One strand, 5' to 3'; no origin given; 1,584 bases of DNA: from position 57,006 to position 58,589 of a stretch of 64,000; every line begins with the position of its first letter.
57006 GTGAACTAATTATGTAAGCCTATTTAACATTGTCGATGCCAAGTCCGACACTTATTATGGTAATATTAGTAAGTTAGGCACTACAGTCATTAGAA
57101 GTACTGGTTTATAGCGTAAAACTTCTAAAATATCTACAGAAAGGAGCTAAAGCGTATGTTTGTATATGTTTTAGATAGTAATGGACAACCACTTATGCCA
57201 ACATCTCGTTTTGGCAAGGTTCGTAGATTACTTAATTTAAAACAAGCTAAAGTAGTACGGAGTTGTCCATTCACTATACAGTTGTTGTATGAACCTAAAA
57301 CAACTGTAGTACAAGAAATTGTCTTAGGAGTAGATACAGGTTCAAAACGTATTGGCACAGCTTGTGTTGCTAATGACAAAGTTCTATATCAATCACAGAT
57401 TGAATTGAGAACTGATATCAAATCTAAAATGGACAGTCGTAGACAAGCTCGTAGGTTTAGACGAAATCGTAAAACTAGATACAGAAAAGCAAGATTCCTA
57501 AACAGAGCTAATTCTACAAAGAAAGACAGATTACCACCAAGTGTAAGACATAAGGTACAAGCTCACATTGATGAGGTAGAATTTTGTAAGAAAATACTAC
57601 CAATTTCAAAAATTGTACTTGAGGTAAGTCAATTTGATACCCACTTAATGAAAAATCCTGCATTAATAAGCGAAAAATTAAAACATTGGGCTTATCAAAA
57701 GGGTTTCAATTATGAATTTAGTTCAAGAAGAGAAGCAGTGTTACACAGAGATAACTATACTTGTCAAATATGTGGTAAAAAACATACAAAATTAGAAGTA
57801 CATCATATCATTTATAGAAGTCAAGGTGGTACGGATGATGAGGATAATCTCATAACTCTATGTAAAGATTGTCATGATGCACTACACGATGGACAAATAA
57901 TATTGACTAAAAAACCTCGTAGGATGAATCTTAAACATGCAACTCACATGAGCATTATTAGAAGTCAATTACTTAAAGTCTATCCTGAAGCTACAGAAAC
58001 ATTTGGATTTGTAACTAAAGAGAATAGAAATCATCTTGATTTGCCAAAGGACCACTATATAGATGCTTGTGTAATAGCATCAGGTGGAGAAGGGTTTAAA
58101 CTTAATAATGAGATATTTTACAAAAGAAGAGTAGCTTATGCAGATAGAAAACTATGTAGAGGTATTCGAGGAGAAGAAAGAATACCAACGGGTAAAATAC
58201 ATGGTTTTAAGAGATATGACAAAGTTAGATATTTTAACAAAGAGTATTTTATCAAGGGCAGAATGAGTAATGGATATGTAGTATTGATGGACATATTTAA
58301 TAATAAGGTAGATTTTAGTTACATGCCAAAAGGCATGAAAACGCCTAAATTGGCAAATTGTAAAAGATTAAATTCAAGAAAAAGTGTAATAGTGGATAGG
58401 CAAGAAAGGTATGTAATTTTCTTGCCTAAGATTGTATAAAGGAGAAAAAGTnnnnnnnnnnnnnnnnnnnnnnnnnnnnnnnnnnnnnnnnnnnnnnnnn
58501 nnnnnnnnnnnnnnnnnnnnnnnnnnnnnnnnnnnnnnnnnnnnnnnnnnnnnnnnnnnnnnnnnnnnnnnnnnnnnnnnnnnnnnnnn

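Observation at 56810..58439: Intact IscB (OMEGA RNA-guided nuclease) with a ~345-nt structured upstream leader that is probably its omega RNA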

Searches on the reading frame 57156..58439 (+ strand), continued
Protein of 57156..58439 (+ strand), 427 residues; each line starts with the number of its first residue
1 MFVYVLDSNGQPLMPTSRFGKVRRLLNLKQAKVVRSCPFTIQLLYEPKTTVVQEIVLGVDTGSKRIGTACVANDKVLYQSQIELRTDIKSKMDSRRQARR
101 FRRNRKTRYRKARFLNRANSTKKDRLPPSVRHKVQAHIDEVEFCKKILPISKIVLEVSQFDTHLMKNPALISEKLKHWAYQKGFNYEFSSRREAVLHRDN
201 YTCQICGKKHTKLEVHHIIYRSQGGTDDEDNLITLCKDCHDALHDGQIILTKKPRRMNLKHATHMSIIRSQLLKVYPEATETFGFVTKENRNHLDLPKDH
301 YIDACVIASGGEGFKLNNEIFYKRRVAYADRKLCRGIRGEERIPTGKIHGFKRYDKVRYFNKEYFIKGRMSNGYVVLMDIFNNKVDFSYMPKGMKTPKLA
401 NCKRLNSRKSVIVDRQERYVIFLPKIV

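Call 71: find_related_loci(query=window:57156-58436:+, collection=genome_contigs, flank=2000)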
Query window:57156-58436:+ (427 aa) in genome_contigs; peptide patterns used: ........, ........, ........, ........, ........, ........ (x = any residue, [..] = any of these).
45 stretches matched a pattern; 11 encode a relative of the query (tblastn E <= 1e-3); 11 distinct loci.
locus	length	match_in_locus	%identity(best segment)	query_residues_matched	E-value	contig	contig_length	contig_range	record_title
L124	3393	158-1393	66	1-412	0e+0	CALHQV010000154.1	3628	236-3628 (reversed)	MAG TPA_asm: uncultured Gemella sp. isolate ERR589670_bin.61_CONCOCT_v1.1_MAG genome assembly, contig: ERZ773024.4975, w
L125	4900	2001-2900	38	1-314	3e-51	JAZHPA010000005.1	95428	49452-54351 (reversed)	Moorellaceae bacterium AZ2 AZ2_contig_5, whole genome shotgun sequence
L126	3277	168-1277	36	1-368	2e-50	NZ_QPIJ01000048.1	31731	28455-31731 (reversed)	Vreelandella rituensis strain TQ8S TQ-8S_scaffold48, whole genome shotgun sequence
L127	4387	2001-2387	53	1-131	1e-34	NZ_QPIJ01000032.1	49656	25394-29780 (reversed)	Vreelandella rituensis strain TQ8S TQ-8S_scaffold32, whole genome shotgun sequence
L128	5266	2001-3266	35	1-385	8e-54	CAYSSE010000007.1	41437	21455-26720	MAG TPA_asm: uncultured Desulfocicer sp. isolate binchicken_co47_124 genome assembly, contig: NODE_582_length_41437_cov_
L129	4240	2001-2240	43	182-256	4e-17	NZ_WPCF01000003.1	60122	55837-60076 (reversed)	Halobacterium sp. CBA1126 contig12, whole genome shotgun sequence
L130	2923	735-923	46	187-244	2e-13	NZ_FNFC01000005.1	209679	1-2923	Halovenus aranensis strain IBRC-M10015, whole genome shotgun sequence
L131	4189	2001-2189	49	187-244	4e-13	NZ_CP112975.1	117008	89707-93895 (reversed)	Halovenus salina strain JCM 30072 plasmid unnamed3, complete sequence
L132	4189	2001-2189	49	187-244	4e-13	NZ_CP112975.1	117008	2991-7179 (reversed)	Halovenus salina strain JCM 30072 plasmid unnamed3, complete sequence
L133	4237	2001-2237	31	182-277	1e-7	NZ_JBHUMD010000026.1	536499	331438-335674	Flavobacterium suzhouense strain KCTC 42107 velvet_auto_83_26, whole genome shotgun sequence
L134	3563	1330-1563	36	171-241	3e-7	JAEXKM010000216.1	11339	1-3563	MAG: Proteobacteria bacterium isolate OH_HBlB_238 k127_1639895, whole genome shotgun sequence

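Call 73: find_homologous_proteins(query=L001:7343-7732:+, max_evalue=0.00001)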
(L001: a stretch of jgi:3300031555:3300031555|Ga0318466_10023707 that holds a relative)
Query L001:7343-7732:+ (130 aa): 3 proteins with E <= 0.00001 among 7 candidates.
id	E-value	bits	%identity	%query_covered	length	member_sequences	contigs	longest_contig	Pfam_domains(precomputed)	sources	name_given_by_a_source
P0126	3.2e-74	265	95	100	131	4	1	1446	-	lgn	-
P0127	1.3e-68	247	90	100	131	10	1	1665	-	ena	-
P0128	7.3e-68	245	90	100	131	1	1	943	-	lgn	-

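Call 74: find_encoding_contigs(protein=P0126, flank=2000, max_places=3)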
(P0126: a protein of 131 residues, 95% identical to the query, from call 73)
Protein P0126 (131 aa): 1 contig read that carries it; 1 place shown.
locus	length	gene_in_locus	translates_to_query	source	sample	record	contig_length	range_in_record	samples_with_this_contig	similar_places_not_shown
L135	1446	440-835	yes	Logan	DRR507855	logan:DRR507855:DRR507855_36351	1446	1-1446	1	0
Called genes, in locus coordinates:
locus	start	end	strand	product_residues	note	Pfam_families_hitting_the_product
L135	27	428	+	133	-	-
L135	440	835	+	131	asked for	-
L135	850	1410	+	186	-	-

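Call 75: find_encoding_contigs(protein=P0127, flank=2000, max_places=3)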
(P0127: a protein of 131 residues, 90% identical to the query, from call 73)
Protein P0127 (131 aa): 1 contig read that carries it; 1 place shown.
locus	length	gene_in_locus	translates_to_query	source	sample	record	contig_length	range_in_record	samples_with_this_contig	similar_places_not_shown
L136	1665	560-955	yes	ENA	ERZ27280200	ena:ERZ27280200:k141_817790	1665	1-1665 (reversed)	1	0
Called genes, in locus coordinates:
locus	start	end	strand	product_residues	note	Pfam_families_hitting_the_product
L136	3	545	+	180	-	?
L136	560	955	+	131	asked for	-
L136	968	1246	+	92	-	-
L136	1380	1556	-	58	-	-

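Call 76: find_encoding_contigs(protein=P0128, flank=2000, max_places=3)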
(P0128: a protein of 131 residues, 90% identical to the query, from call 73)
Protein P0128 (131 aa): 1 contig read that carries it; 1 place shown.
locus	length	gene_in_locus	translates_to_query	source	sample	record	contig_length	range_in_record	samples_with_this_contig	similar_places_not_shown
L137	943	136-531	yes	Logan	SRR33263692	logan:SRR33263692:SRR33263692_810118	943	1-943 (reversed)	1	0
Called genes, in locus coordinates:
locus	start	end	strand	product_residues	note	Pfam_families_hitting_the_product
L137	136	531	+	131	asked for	-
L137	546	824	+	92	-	-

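Call 82: find_encoding_contigs(protein=P0006, flank=2500, max_places=3)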
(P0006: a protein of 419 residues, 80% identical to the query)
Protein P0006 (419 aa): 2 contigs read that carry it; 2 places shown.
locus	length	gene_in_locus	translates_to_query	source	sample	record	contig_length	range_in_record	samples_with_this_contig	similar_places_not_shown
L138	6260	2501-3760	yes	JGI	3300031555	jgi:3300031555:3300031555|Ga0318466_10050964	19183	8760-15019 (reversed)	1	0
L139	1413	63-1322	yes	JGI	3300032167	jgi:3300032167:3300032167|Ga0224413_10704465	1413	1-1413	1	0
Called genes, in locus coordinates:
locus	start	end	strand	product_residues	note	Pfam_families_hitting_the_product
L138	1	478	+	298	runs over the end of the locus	PF25309:ELLD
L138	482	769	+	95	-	-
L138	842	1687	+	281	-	-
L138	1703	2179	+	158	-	PF01966:HD (weak)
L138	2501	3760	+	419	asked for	PF14239:RRXRR, PF01844:HNH, PF13391:HNH_2 (weak), PF14279:HNH_5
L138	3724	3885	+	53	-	PF01797:Y1_Tnp (weak)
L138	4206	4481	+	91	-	-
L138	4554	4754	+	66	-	-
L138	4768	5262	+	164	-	-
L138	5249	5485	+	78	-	PF04023:FeoA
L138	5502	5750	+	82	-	-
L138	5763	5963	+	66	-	-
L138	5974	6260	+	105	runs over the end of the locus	-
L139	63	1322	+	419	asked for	PF14239:RRXRR, PF01844:HNH, PF13391:HNH_2 (weak), PF14279:HNH_5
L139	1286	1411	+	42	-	?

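Call 83: find_encoding_contigs(protein=P0009, flank=2500, max_places=3)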
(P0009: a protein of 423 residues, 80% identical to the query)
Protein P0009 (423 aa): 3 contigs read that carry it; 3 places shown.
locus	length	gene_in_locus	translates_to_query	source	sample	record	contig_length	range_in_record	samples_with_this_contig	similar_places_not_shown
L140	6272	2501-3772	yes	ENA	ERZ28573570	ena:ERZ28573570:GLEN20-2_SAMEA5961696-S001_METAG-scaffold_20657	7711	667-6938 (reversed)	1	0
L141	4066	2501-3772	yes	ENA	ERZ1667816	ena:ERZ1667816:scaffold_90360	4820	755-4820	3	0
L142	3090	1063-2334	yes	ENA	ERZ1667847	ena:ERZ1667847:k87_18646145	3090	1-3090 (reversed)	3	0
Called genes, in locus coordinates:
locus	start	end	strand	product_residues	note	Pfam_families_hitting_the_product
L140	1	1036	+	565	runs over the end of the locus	PF00176:SNF2-rel_dom, PF04851:ResIII, PF00270:DEAD (weak), PF18766:SWI2_SNF2, PF00271:Helicase_C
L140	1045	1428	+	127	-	-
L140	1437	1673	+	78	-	-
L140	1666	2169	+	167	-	-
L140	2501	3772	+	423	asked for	PF14239:RRXRR, PF01844:HNH, PF14279:HNH_5 (weak)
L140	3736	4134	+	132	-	PF01797:Y1_Tnp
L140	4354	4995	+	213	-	-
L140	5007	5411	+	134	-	PF00436:SSB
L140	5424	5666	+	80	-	-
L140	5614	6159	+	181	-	PF06941:NT5C (faint)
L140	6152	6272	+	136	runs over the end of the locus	-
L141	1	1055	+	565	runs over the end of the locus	PF00176:SNF2-rel_dom, PF04851:ResIII, PF00270:DEAD (weak), PF18766:SWI2_SNF2, PF00271:Helicase_C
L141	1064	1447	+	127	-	-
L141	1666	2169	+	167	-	-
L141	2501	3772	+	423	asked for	PF14239:RRXRR, PF01844:HNH, PF14279:HNH_5 (weak)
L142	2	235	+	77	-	?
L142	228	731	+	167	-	-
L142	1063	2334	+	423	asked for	PF14239:RRXRR, PF01844:HNH, PF14279:HNH_5 (weak)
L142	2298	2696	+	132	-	PF01797:Y1_Tnp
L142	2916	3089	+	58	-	?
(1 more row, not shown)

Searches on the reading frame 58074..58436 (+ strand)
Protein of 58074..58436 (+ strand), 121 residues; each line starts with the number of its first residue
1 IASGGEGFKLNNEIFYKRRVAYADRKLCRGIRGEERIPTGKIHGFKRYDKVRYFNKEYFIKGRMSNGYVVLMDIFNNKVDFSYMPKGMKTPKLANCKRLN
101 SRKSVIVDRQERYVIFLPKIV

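Call 53: search_solved_structures(query=window:58074-58436:+, max_evalue=10, show_alignments=2)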
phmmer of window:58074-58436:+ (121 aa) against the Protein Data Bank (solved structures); distinct sequences matched with E-value up to 10: 1.
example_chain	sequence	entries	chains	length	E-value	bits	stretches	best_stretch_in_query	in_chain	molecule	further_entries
9jvq_A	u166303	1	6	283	1.1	12.5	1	46-104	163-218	Non-selective voltage-gated ion channel 1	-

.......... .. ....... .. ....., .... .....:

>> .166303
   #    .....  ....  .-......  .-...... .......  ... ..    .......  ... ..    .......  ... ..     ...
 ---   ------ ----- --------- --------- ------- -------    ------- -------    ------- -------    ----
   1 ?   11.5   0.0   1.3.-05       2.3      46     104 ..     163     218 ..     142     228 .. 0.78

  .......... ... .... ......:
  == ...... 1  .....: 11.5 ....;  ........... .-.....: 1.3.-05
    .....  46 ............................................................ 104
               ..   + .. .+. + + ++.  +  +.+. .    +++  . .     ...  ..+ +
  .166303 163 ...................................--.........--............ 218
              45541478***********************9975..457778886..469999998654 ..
